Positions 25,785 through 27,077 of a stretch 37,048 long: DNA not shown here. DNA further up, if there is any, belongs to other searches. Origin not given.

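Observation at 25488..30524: Candidate undescribed module: exported acidic peptide, hairpin, tandem-Lrp regulator, hairpin, gingipain-like surface peptidase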

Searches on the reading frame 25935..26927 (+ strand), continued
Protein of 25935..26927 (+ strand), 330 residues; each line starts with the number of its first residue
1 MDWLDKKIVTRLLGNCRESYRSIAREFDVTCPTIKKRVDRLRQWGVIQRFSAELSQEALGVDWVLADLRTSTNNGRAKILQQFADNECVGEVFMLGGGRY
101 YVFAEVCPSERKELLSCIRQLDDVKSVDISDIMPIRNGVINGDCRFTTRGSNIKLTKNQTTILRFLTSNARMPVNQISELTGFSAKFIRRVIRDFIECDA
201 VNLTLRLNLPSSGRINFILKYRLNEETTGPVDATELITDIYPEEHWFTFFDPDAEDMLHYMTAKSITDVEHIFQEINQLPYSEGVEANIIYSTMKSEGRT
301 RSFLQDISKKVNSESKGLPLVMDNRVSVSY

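Call 43: fold_search(model_id=the predicted structure, library=pdb)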
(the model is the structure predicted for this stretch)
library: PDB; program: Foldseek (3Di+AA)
matches with E <= 10: 1838; with E <= 0.001: 59
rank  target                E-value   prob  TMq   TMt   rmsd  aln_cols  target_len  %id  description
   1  4ch7                  2.1e-11  1.00  0.59  0.62   7.1       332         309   10  Crystal structure of the siroheme decarboxylase NirDL (released 2014-07-30)
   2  4czc                  1.2e-10  1.00  0.58  0.61   6.8       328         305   11  Crystal structure of the siroheme decarboxylase NirDL in co-complex with iron-uroporphyrin III analogue (released 2014-07-30)
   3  2dbb_B                2.1e-07  1.00  0.36  0.74   3.1       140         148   22  Crystal structure of PH0061 (released 2006-06-15)
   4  7fby                  2.2e-07  1.00  0.35  0.69   3.0       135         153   23  Crystal Structure of PH0140 from Pyrococcus horikosii OT3 (released 2022-07-20)
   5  2pmh                  4.0e-07  1.00  0.34  0.66   3.4       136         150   24  Crystal structure of Thr132Ala of ST1022 from Sulfolobus tokodaii (released 2008-04-22)
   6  9w4w                  4.5e-07  1.00  0.36  0.73   4.8       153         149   21  Structure of transcription factor in complex with L-Ile (released 2026-03-25)
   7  2dbb_A                6.1e-07  1.00  0.36  0.74   3.2       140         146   22  Crystal structure of PH0061 (released 2006-06-15)
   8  2cg4_A                6.4e-07  1.00  0.33  0.65   3.5       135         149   22  Structure of E.coli AsnC (released 2006-04-04)
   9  9w4v_A                6.4e-07  1.00  0.36  0.72   4.8       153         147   21  Structure of transcription factor in complex with D-allo-Ile (released 2026-03-25)
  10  2efo                  8.7e-07  1.00  0.34  0.67   3.3       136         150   24  Crystal structure of Tyr77 to Ala of ST1022 from Sulfolobus tokodaii 7 (released 2008-02-26)
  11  2e1c_MODEL_1_A        1.2e-06  1.00  0.34  0.70   3.1       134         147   24  Structure of Putative HTH-type transcriptional regulator PH1519/DNA Complex (released 2007-12-04)
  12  2cyy                  1.8e-06  1.00  0.34  0.68   3.1       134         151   23  Crystal structure of PH1519 from Pyrococcus horikosii OT3 (released 2006-09-19)
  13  2efn                  2.1e-06  1.00  0.34  0.67   3.3       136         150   24  Crystal Structure of Ser 32 to Ala of ST1022 from Sulfolobus tokodaii 7 (released 2008-02-26)
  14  2e7w                  2.8e-06  1.00  0.34  0.67   3.3       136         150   24  Crystal structure of the Lrp/AsnC like transcriptional regulators from Sulfolobus tokodaii 7 (released 2008-01-15)
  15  8q90_A                3.4e-06  1.00  0.33  0.68   3.1       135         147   21  Halophilic Lrp transcription factor (released 2024-01-31)
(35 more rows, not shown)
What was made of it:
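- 25935..26927 (+): Tandem-Lrp E: a single chain with two HTH + beta-alpha-beta-beta-alpha-beta (RAM-like) halves. Each half matches Lrp/AsnC regulators at 22-24% identity; the full length matches NirDL at 10% identity, TM 0.59 (call 43).
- On Sirohaem decarboxylase (NirDL, AhbA/B): 4ch7 and 4czc: E = 2e-11, TM 0.58-0.62, 10-11% identity (call 43).
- Closest known: Sirohaem decarboxylase NirDL / AhbA-AhbB. Same: The same tandem Lrp-like architecture in one chain; it is the best full-length fold match (call 43).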

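Call 57: find_encoding_contigs(protein=P0025, flank=8000, max_places=2)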
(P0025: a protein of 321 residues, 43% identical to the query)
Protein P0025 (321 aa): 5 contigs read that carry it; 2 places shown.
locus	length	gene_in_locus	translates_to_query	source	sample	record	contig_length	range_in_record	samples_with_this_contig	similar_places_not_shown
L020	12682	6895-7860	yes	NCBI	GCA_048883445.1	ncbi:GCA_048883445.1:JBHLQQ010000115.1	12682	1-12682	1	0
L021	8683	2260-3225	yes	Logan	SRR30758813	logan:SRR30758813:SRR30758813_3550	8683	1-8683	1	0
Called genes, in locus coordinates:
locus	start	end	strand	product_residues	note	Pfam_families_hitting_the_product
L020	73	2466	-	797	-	PF18884:TSP3_bac (faint), PF06739:SBBP (faint)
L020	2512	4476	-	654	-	PF25778:DUF7948, PF06739:SBBP (weak)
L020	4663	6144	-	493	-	PF00202:Aminotran_3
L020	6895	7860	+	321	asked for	PF13404:HTH_AsnC-type (weak), PF13412:HTH_24 (faint)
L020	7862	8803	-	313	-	PF01047:MarR (faint), PF01978:TrmB (faint), PF08279:HTH_11 (faint), PF13404:HTH_AsnC-type, PF13412:HTH_24, PF12840:HTH_20 (weak), PF13412:HTH_24, PF13404:HTH_AsnC-type, +3 more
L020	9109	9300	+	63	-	-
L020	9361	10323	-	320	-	PF01022:HTH_5 (faint), PF01047:MarR (faint), PF09339:HTH_IclR (faint), PF13404:HTH_AsnC-type, PF13412:HTH_24, PF13730:HTH_36 (faint), PF25212:HVO_A0114 (faint), PF13412:HTH_24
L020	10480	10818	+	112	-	-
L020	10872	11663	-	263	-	PF12706:Lactamase_B_2, PF13483:Lactamase_B_3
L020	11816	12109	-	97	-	-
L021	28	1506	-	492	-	PF00202:Aminotran_3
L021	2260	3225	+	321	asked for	PF13404:HTH_AsnC-type (weak), PF13412:HTH_24 (faint)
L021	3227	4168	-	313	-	PF01047:MarR (faint), PF01978:TrmB (faint), PF08279:HTH_11 (faint), PF13404:HTH_AsnC-type, PF13412:HTH_24, PF12840:HTH_20 (weak), PF13412:HTH_24, PF13404:HTH_AsnC-type, +3 more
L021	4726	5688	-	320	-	PF01022:HTH_5 (faint), PF01047:MarR (faint), PF09339:HTH_IclR (faint), PF13404:HTH_AsnC-type, PF13412:HTH_24, PF13730:HTH_36 (faint), PF25212:HVO_A0114 (faint), PF13412:HTH_24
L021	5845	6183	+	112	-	-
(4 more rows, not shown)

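Call 58: find_encoding_contigs(protein=P0015, flank=10000, max_places=2)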
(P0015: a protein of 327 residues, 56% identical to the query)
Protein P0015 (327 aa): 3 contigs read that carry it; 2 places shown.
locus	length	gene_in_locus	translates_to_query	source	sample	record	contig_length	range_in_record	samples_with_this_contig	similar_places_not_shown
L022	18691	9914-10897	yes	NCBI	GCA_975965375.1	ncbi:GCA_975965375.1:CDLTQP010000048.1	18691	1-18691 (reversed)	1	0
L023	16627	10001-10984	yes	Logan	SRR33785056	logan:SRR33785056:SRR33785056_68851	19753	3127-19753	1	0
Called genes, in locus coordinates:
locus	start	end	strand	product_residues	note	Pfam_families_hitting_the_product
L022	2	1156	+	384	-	?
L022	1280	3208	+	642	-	PF05048:NosD, PF13229:Beta_helix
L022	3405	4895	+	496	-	PF00515:TPR_1 (faint), PF07719:TPR_2 (faint), PF13424:TPR_12 (faint)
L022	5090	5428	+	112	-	-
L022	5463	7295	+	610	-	PF02310:B12-binding, PF04055:Radical_SAM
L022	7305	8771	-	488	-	PF17874:TPR_MalT (faint), PF13424:TPR_12 (faint)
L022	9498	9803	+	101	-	-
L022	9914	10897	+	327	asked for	PF13404:HTH_AsnC-type, PF13412:HTH_24 (faint)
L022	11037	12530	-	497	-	-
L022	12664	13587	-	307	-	PF01022:HTH_5 (faint), PF01978:TrmB (faint), PF13404:HTH_AsnC-type, PF13412:HTH_24, PF13730:HTH_36 (faint), PF25212:HVO_A0114 (faint), PF12802:MarR_2 (faint)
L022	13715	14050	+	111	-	-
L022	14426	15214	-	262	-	PF13483:Lactamase_B_3, PF12706:Lactamase_B_2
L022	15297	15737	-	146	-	PF01629:DUF22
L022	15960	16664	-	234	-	-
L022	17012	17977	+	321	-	PF02517:Rce1-like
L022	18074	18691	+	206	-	?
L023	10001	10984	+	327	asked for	PF13404:HTH_AsnC-type, PF13412:HTH_24 (faint)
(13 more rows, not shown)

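Call 59: search_protein_families(library=ncbifam, proteins=[L006:10693-11028:+, L022:5090-5428:+, window:25935-26927:+, L006:9128-10522:-, L022:5463-7295:+], max_evalue=0.1)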
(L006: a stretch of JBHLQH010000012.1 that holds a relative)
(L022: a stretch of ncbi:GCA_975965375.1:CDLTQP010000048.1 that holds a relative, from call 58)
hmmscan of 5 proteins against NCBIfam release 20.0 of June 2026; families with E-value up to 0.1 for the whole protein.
L006:10693-11028:+ (111 aa): 0 families

L022:5090-5428:+ (112 aa): 0 families

window:25935-26927:+ (330 aa): 18 families
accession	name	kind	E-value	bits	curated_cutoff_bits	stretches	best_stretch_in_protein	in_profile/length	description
NF040947.1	trans_reg_LysM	equivalog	3.5e-18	65.7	180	2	1-127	1-124/136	HTH-type transcriptional regulator LysM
NF008384.0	PRK11179.1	equivalog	6.4e-13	48.8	227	1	1-128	7-138/153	transcriptional regulator AsnC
NF041396.1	TranRegLrp_Halo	equivalog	4.4e-10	39.6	190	1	3-66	5-67/149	HTH-type transcriptional regulator Lrp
NF053758.1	ChrTpTrnRegChrS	equivalog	3.1e-08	33.6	250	1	1-62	12-73/158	chromate efflux transcriptional regulator ChrS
NF040820.1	trans_reg_LrpA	equivalog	3e-07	30.4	250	1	2-115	3-115/141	HTH-type transcriptional regulator LrpA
NF041395.1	TranRegLrpA1_Halo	equivalog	3.7e-07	30.2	250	1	6-119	8-120/142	HTH-type transcriptional regulator LrpA1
TIGR01884.1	cas_HTH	subfamily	1.1e-05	24.9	60.2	1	6-49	145-188/202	CRISPR-associated CARF protein Csa3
NF040707.3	Siroheme_Dcarb_AhbB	equivalog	0.0012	18.5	125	1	13-61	9-57/146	siroheme decarboxylase subunit beta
NF008370.0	PRK11169.1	equivalog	0.0098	15.6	233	1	1-84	12-94/164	leucine-responsive transcriptional regulator Lrp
TIGR02937.1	sigma70-ECF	superfamily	0.012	15.2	42.9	0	17-44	133-160/165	sigma-70 family RNA polymerase sigma factor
NF053606.1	Sta1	subfamily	0.017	15.2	80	0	5-53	22-70/100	Sta1 family transcriptional regulator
NF033545.0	transpos_IS630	equivalog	0.02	14.3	100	0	170-202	11-43/299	IS630 family transposase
NF040708.3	Siroheme_Dcarb_AhbA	equivalog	0.027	14.2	140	1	17-71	16-70/144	siroheme decarboxylase subunit alpha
TIGR00122.1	birA_repr_reg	equivalog_domain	0.028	14.3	70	0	9-46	5-42/69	biotin operon repressor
NF007753.1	PRK10434.1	equivalog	0.037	13.6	350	0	7-76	9-78/253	glucitol operon DNA-binding transcriptional repressor SrlR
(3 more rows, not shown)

L006:9128-10522:- (464 aa): 1 family
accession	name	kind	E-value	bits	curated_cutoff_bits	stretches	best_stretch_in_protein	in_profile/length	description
NF038335.1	YPO0640_fam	subfamily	0.097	12.5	55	0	428-457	78-105/150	YrhA family protein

L022:5463-7295:+ (610 aa): 33 families (the best 25 are shown)
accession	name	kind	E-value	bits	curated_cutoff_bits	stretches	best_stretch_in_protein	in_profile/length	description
NF050148.1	rSAM_ApyD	equivalog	4.9e-80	269.7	750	1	12-441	10-432/645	RiPP biosynthesis radical SAM protein ApyD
TIGR03471.1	HpnJ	equivalog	1.6e-35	122.9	577.6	1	80-402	70-390/472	hopanoid biosynthesis associated radical SAM protein HpnJ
TIGR02026.1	BchE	equivalog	1.9e-35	122.7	481.35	1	64-408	52-396/497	magnesium-protoporphyrin IX monomethyl ester anaerobic oxidative cyclase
TIGR04014.1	B12_SAM_MJ_0865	equivalog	1.4e-31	109.8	360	1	72-364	32-328/434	methyl-coenzyme M reductase glutamine C-methyltransferase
TIGR04013.1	B12_SAM_MJ_1487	hypoth_equivalog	2.7e-30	105.5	251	1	64-402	28-360/382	TIGR04013 family B12-binding domain/radical SAM domain-containing protein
TIGR03975.1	rSAM_ocin_1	subfamily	3e-29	102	281.85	1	67-377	117-435/606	RiPP maturation radical SAM C-methyltransferase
TIGR04367.1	HpnR_B12_rSAM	equivalog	1e-27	96.9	650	1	31-407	23-381/490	hopanoid C-3 methylase HpnR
NF038361.1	rSAM_Sden_1168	equivalog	9.1e-26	90.5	575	1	54-376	119-455/560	Sden_1168 family B12-binding radical SAM P-methyltransferase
NF033712.0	B12_rSAM_KedN5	subfamily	2.9e-24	85.3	700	1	65-310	48-306/624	KedN5 family methylcobalamin-dependent radical SAM C-methyltransferase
TIGR04479.1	bcpD_PhpK_rSAM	subfamily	4.2e-24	84.8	600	1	65-362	100-399/504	PhpK family radical SAM P-methyltransferase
TIGR04190.1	B12_SAM_Ta0216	equivalog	9.3e-22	77.3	500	1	95-390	97-415/554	TIGR04190 family B12-binding domain/radical SAM domain protein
TIGR04072.2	rSAM_ladder_B12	equivalog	3e-20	72.3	360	1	96-366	88-343/443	lipid biosynthesis B12-binding/radical SAM protein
NF033070.1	rSAM_AprD4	equivalog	3.5e-20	72.3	500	1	199-372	192-366/456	AprD4 family radical SAM diol-dehydratase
TIGR04385.1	B12_rSAM_cofa1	equivalog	9.2e-20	71.3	450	1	23-360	13-352/438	B12 lower ligand biosynthesis radical SAM protein BzaD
TIGR04295.1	B12_rSAM_oligo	hypoth_equivalog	4.7e-14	51.9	400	1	113-343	107-331/422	TIGR04295 family B12-binding domain-containing radical SAM protein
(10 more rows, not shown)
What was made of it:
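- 25935..26927 (+): The NCBIfam best hit is LysM at 65.7 bits (call 59).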

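Call 73: search_protein_families(library=pfam, proteins=[L006:9128-10522:-, L022:11037-12530:-, L006:10693-11028:+, L022:5090-5428:+, L015:12054-12473:+, L015:12528-12965:+], max_evalue=0.05)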
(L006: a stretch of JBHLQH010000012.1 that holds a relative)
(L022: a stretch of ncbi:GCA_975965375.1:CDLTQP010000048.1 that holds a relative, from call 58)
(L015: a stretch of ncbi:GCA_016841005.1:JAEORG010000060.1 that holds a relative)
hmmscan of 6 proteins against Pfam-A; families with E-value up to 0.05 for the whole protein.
L006:9128-10522:- (464 aa): 1 family
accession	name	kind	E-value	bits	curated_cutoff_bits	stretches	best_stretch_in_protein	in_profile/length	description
PF01364.23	Peptidase_C25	-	5.8e-05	22.9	23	1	149-460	126-372/374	Peptidase family C25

L022:11037-12530:- (497 aa): 9 families
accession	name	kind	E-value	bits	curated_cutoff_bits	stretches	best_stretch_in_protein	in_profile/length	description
PF13424.12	TPR_12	-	3.3e-05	24.4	30.1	1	211-272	13-76/77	Tetratricopeptide repeat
PF17874.7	TPR_MalT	-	0.00046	20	45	0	103-367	21-291/336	MalT-like TPR region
PF07719.23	TPR_2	-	0.00086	19.7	27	0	449-473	6-30/34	Tetratricopeptide repeat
PF13432.12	TPR_16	-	0.0023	18.8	32.7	0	443-473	30-60/65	Tetratricopeptide repeat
PF13374.12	TPR_10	-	0.0078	16.6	27.5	0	452-474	10-32/42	Tetratricopeptide repeat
PF13428.12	TPR_14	-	0.011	16.8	23.5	0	447-474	4-31/44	Tetratricopeptide repeat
PF13174.12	TPR_6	-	0.017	16.2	26.3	0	448-474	4-30/33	Tetratricopeptide repeat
PF14559.12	TPR_19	-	0.019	15.7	25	0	451-473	32-54/68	Tetratricopeptide repeat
PF09254.17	FokI_cleav_dom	-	0.021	14.7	25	1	52-108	128-185/188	FokI, cleavage domain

L006:10693-11028:+ (111 aa): 0 families

L022:5090-5428:+ (112 aa): 0 families

L015:12054-12473:+ (139 aa): 0 families

L015:12528-12965:+ (145 aa): 0 families

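Call 80: find_related_loci(query=A5, collection=viral_contigs, flank=6000)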
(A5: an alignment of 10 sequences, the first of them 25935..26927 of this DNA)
Query A5 (330 aa) in viral_contigs; peptide patterns used: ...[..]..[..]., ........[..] (x = any residue, [..] = any of these).
417 stretches matched a pattern, but none encodes a relative of the query by tblastn (E <= 1e-3).
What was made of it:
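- Tried and rejected: The viral contig scan found nothing, so there is no sign of a virus-borne version (call 80).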

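Call 81: find_encoding_contigs(protein=P0018, flank=8000, max_places=2)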
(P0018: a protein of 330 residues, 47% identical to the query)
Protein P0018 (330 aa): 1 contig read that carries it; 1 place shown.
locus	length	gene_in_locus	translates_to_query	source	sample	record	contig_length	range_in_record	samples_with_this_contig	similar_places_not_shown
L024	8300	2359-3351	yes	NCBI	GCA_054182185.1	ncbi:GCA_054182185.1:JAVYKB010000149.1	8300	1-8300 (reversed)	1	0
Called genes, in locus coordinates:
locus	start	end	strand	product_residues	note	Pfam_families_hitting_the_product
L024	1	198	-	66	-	?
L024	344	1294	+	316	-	PF01047:MarR (faint), PF01978:TrmB (faint), PF13384:HTH_23 (faint), PF13404:HTH_AsnC-type, PF13412:HTH_24, PF13545:HTH_Crp_2 (faint), PF13730:HTH_36 (faint), PF13412:HTH_24, +2 more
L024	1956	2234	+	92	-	-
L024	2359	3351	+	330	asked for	PF13404:HTH_AsnC-type, PF13412:HTH_24 (weak)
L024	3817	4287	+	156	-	-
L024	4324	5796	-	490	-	PF13424:TPR_12 (faint)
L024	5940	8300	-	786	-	PF00092:VWA, PF13519:VWA_2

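Call 82: find_encoding_contigs(protein=P0016, flank=8000, max_places=3)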
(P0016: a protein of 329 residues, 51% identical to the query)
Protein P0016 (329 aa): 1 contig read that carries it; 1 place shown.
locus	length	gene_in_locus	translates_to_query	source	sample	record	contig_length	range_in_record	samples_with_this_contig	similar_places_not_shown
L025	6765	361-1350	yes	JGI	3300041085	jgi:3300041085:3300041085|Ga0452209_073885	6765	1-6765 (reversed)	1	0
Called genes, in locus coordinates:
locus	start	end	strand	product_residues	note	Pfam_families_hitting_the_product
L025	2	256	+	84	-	?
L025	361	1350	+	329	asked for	PF01047:MarR (faint), PF13404:HTH_AsnC-type, PF13412:HTH_24, PF12802:MarR_2 (faint)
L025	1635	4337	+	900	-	PF08126:Propeptide_C25, PF01364:Peptidase_C25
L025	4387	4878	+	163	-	-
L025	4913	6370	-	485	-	PF13424:TPR_12 (faint)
